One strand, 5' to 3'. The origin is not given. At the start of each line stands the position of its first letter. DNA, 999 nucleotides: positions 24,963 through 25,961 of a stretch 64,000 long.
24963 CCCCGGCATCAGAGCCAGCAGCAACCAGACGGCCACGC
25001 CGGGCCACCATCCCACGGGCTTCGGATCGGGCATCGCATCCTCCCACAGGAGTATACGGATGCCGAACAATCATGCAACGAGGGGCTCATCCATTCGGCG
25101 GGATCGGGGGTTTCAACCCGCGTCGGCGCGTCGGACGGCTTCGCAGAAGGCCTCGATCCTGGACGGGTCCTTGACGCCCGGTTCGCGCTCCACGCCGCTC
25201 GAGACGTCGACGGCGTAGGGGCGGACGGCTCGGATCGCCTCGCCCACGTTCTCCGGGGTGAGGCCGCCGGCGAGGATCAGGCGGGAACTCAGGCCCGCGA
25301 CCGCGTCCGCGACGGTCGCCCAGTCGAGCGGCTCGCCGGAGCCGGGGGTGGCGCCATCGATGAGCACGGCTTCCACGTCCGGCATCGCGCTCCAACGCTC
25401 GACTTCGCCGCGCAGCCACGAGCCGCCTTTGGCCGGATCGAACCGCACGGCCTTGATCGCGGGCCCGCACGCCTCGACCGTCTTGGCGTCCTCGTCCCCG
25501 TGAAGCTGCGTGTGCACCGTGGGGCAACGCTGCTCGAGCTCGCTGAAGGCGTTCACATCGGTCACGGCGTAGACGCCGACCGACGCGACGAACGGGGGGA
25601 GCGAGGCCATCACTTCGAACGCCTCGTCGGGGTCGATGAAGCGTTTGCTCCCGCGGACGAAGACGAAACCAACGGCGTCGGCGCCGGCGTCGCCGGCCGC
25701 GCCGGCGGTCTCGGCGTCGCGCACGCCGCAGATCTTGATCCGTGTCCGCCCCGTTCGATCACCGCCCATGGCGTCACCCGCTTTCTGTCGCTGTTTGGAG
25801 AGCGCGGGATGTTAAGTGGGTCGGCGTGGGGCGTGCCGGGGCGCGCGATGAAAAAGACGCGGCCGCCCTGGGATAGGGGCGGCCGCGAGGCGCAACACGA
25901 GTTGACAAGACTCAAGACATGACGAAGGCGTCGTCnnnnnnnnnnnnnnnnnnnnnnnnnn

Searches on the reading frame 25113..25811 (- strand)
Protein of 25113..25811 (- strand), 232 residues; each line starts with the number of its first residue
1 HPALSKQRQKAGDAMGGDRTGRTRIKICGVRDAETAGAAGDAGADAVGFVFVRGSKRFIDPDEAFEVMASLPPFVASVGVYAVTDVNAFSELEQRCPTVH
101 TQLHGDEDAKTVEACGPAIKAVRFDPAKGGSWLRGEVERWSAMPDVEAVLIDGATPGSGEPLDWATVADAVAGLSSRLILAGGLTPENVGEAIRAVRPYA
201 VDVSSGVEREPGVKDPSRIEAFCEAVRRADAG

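Call 64: search_protein_families(library=pfam, proteins=[window:25113-25811:-], max_evalue=0.00001)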
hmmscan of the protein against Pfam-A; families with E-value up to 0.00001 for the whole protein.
window:25113-25811:- (232 aa): 1 family
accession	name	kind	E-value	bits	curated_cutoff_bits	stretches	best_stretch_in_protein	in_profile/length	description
PF00697.28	PRAI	-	1.1e-35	123.6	22.7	1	26-224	2-192/193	N-(5'phosphoribosyl)anthranilate (PRA) isomerase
